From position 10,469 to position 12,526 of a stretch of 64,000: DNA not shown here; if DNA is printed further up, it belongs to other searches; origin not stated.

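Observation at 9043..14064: Uncharacterised envelope cluster: FAD-linked oxidase, secreted chelatase-like protein, Tat-DUF1838, plus a convergent DUF1838 lipoprotein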

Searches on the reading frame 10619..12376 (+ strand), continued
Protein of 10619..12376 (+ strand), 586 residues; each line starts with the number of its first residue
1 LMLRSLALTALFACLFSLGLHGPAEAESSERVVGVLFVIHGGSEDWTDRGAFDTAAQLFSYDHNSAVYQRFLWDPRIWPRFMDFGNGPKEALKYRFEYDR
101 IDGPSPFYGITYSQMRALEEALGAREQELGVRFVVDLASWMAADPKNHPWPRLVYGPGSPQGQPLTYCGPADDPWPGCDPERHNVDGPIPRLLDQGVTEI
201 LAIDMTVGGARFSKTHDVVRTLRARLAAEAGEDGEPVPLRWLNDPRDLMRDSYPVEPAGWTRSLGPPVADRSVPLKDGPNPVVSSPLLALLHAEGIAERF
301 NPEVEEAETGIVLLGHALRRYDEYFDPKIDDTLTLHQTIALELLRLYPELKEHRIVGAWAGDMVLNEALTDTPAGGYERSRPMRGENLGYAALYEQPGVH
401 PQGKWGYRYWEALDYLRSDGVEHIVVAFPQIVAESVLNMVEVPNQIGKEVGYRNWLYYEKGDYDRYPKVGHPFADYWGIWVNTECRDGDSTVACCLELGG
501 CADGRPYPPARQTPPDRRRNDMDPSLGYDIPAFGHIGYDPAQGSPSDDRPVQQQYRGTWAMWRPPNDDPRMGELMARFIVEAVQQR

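Call 31: search_solved_structures(query=A1, max_evalue=10, show_alignments=4)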
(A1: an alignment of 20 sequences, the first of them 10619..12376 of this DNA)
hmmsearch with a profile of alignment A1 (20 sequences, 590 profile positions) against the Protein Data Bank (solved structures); distinct sequences matched with E-value up to 10: 2.
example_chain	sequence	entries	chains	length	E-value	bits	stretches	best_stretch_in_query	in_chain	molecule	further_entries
2c0h_A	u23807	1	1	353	0.31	12.4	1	239-399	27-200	MANNAN ENDO-1,4-BETA-MANNOSIDASE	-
1d06_A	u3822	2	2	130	1.1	10.6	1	178-210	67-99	nitrogen fixation regulatory protein fixL | FIXL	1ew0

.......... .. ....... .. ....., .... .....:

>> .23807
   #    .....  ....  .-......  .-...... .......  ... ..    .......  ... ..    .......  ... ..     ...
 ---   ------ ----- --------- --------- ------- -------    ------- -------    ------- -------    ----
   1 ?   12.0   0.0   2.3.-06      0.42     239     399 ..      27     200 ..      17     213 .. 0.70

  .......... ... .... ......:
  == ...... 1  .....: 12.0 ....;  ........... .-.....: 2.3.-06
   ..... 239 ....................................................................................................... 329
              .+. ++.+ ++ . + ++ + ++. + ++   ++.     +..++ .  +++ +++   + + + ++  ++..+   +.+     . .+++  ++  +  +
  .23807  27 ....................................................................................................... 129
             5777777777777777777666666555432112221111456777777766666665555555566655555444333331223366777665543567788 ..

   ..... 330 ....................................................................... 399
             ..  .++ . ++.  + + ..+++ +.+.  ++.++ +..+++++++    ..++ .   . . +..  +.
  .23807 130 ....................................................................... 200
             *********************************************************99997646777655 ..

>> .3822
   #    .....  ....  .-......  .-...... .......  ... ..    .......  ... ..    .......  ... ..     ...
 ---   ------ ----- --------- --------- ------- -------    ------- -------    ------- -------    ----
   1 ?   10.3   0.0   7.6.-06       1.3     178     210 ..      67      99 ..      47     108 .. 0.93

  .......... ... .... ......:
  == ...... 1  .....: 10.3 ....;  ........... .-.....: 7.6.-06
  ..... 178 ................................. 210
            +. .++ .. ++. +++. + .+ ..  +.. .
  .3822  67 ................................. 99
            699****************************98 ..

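Call 77: find_encoding_contigs(protein=P0077, flank=8000, max_places=1)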
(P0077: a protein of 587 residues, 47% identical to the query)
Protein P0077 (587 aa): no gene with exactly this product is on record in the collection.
